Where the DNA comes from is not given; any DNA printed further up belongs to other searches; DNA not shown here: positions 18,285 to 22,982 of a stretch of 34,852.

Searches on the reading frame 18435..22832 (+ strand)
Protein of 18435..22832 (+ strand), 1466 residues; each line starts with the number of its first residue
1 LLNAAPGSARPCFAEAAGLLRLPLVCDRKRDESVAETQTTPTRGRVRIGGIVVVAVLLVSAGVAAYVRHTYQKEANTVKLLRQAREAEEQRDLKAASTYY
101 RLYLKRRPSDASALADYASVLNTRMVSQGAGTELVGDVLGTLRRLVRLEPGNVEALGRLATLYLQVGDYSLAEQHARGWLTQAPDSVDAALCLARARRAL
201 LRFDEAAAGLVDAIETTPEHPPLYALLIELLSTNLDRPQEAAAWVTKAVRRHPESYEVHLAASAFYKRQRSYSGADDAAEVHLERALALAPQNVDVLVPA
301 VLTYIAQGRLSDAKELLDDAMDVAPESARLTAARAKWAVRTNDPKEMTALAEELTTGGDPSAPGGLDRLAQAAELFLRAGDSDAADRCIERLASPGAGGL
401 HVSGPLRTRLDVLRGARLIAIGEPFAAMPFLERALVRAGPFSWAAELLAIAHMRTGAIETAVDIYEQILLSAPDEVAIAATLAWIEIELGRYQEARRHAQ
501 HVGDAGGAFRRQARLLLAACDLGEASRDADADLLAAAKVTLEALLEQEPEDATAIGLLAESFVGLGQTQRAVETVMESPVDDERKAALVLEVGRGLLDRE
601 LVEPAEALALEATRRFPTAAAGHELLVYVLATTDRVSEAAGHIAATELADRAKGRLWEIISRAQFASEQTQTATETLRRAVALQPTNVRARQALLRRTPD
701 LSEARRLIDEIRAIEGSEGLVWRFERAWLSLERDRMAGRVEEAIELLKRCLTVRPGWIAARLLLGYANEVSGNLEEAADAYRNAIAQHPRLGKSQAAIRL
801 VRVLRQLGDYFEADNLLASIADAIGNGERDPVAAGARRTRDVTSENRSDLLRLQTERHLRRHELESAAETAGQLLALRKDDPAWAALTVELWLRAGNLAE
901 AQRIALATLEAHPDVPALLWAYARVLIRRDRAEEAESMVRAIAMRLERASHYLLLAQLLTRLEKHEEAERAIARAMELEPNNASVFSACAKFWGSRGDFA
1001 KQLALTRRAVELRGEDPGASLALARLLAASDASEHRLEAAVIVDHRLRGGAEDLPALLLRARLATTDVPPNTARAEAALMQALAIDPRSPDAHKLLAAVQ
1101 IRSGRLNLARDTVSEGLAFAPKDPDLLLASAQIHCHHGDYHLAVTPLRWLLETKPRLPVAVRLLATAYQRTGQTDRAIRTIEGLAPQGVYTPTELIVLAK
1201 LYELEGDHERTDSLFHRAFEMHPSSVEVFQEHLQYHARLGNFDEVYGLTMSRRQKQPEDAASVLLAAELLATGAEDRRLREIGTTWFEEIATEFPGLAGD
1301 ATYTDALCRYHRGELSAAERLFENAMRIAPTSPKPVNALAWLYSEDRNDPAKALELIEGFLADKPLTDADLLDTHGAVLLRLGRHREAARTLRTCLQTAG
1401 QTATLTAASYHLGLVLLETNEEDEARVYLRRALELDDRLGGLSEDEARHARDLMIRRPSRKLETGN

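Call 7: search_protein_families(library=pfam, proteins=[window:18435-22832:+], max_evalue=0.001)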
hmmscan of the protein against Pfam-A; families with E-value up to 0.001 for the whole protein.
window:18435-22832:+ (1466 aa): 22 families
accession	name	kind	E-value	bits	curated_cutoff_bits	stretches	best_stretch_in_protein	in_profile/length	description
PF14559.12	TPR_19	-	4.5e-58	193.9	25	4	277-336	8-67/68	Tetratricopeptide repeat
PF13428.12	TPR_14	-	1.7e-42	139.9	23.5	0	154-196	2-44/44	Tetratricopeptide repeat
PF13431.12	TPR_17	-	1.8e-30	103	24.4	0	143-174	3-34/34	Tetratricopeptide repeat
PF00515.34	TPR_1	-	6.5e-26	89.5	27.8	0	952-982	4-34/34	Tetratricopeptide repeat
PF13181.12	TPR_8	-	1.5e-25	87.5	25.7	0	1409-1436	4-31/34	Tetratricopeptide repeat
PF07719.23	TPR_2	-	1.9e-24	84.1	27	0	1409-1437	4-32/34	Tetratricopeptide repeat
PF12895.13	ANAPC3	-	6.2e-23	81.3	27.2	0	428-500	9-80/82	Anaphase-promoting complex, cyclosome, subunit 3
PF23914.1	TPR_CcmH_CycH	-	1.4e-22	80.7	42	0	1077-1181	37-144/158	Cytochrome c-type biogenesis protein H TPR domain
PF13432.12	TPR_16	-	5.2e-20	72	32.7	1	737-789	10-62/65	Tetratricopeptide repeat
PF25064.1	ARM_TT21_5th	-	1.6e-13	51.4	27.8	0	445-502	4-61/117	TT21 fifth ARM repeats domain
PF13174.12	TPR_6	-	3.9e-12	46.4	26.3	0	760-789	2-31/33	Tetratricopeptide repeat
PF25060.1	ARM_TT21_2nd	-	9.2e-12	45.4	27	0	1206-1331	143-254/270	Tetratricopeptide repeat protein 21 second ARM domain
PF13414.12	TPR_11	-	9.2e-12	44.9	26.8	0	1078-1103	16-41/42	TPR repeat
PF13424.12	TPR_12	-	4.5e-11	43.2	30.1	1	1372-1436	6-75/77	Tetratricopeptide repeat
PF13176.12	TPR_7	-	6.3e-11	41.9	27.9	0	1163-1184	4-25/36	Tetratricopeptide repeat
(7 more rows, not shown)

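Call 84: search_protein_families(library=ncbifam, proteins=[window:18435-22832:+], max_evalue=1e-10)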
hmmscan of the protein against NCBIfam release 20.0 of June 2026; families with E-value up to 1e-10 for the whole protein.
window:18435-22832:+ (1466 aa): 11 families
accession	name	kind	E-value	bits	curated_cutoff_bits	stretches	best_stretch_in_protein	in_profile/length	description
TIGR02917.1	PEP_TPR_lipo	equivalog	6.1e-66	222.9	312.2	2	143-357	455-665/899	XrtA/PEP-CTERM system TPR-repeat protein PrsT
NF040959.1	MamA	equivalog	2.4e-47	161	200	0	842-1012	31-202/204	magnetosome protein MamA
TIGR02521.1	type_IV_pilW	equivalog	1.7e-35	122.6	154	0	1311-1437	43-166/234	type IV pilus biogenesis/stability protein PilW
NF052415.1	T3SS_chap_SctY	equivalog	6e-28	97.5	70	0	880-977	4-105/106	type III secretion apparatus assembly chaperone SctY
NF033758.1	gliding_GltE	equivalog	1.2e-17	64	225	0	87-341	96-337/411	adventurous gliding motility TPR repeat lipoprotein GltE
NF008757.0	PRK11788.1-5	equivalog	5.9e-16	58.6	363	0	1096-1237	186-326/388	lipopolysaccharide assembly protein LapB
TIGR02795.1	tol_pal_ybgF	equivalog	1.4e-14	54.7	90.1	0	158-263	7-117/119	tol-pal system protein YbgF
NF033920.0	C39_PA2778_fam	equivalog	2.1e-13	50.3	150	0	893-980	167-255/255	PA2778 family cysteine peptidase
TIGR03939.1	PGA_TPR_OMP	equivalog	1.3e-12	46.8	366.65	0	260-356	395-491/800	poly-beta-1,6 N-acetyl-D-glucosamine export porin PgaA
NF052400.1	M48_BAM_BepA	equivalog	5.3e-11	42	570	0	505-680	294-466/483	beta-barrel assembly-enhancing protease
TIGR02552.1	LcrH_SycD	equivalog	8.8e-11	41.7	104.8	0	140-255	5-119/136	SycD/LcrH family type III secretion system chaperone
